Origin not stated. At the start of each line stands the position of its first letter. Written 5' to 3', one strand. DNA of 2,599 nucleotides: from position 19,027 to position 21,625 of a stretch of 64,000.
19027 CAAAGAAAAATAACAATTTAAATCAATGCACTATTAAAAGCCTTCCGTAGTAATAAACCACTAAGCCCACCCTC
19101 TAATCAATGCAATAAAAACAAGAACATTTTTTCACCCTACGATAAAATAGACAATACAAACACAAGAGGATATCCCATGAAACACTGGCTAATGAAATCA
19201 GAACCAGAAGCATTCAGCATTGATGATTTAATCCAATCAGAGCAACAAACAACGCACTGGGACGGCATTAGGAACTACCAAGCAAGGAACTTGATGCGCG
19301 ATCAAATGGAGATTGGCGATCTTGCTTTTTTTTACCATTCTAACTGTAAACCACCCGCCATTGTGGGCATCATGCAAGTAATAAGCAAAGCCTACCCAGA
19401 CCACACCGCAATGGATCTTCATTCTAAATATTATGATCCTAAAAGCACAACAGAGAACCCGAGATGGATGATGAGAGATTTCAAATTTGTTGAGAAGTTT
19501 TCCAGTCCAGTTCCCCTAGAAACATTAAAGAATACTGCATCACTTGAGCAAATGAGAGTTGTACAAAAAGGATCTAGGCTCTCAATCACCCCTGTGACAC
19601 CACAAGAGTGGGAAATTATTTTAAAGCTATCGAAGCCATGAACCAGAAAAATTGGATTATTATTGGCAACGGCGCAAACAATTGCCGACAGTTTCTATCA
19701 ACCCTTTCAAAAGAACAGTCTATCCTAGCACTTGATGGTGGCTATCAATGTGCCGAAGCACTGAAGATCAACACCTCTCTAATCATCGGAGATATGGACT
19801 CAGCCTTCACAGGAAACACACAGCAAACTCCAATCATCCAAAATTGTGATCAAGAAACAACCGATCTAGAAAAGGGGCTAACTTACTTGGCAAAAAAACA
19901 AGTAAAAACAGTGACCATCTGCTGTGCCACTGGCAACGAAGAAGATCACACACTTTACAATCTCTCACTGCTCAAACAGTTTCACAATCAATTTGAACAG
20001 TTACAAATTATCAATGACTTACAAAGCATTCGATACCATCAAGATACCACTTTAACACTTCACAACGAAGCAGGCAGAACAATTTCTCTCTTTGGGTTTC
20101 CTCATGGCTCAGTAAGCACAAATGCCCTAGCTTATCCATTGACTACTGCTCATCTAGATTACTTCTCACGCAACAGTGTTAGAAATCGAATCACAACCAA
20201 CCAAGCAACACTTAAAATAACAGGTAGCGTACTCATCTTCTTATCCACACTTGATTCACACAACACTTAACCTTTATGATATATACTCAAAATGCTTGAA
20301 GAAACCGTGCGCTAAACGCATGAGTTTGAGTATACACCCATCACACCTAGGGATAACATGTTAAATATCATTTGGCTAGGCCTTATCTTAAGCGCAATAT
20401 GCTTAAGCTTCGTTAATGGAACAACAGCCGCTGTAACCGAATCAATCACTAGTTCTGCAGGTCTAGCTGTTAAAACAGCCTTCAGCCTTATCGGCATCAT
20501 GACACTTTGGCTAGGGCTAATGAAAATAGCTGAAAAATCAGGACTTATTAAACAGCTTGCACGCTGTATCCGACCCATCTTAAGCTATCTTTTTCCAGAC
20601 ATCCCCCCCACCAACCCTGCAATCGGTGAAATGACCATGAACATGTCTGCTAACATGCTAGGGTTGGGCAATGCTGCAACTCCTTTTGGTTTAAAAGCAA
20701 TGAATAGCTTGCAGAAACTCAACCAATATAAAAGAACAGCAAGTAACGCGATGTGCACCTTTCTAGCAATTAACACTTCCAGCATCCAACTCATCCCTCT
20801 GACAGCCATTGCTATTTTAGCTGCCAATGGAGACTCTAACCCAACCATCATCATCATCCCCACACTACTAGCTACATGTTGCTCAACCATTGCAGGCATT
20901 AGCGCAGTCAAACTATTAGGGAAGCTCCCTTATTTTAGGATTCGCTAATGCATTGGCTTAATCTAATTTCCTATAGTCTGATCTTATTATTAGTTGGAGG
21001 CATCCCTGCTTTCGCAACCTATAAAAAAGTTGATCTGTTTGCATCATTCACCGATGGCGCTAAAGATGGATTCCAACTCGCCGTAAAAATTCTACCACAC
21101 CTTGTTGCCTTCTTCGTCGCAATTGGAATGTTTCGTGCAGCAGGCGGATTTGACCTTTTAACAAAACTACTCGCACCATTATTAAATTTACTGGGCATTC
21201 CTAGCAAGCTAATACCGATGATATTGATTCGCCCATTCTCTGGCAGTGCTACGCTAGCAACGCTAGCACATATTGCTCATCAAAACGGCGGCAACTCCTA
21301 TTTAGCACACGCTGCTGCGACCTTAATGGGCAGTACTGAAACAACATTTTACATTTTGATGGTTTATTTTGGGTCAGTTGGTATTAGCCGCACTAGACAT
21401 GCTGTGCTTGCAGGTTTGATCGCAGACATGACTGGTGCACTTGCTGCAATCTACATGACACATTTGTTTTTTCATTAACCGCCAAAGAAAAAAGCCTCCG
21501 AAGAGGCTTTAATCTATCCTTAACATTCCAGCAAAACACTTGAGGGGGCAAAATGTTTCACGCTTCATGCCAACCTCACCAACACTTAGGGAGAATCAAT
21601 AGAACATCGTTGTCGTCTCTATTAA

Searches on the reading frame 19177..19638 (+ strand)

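Call 16: search_protein_families(library=ncbifam, proteins=[window:19177-19638:+], max_evalue=0.01)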
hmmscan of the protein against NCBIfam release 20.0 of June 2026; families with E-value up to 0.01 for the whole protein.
window:19177-19638:+ (154 aa): 1 family
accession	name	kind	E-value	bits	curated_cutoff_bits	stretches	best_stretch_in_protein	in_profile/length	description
NF002008.0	PRK00809.1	subfamily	0.0016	18.1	139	1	41-114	32-105/146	hypothetical protein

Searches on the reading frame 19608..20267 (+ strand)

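Call 16: search_protein_families(library=ncbifam, proteins=[window:19608-20267:+], max_evalue=0.01)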
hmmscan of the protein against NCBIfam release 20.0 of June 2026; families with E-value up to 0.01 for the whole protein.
window:19608-20267:+ (220 aa): 1 family
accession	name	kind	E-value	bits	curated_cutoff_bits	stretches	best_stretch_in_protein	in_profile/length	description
TIGR01378.1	thi_PPkinase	equivalog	1.1e-31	109.9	76.4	1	18-211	3-205/206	thiamine diphosphokinase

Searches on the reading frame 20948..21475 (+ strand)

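Call 16: search_protein_families(library=ncbifam, proteins=[window:20948-21475:+], max_evalue=0.01)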
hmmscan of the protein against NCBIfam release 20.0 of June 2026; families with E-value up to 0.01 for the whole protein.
window:20948-21475:+ (176 aa): 1 family
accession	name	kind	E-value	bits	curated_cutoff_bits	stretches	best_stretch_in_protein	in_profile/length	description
NF007811.0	PRK10519.1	equivalog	2.6e-10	40.1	111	1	27-130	8-115/155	hypothetical protein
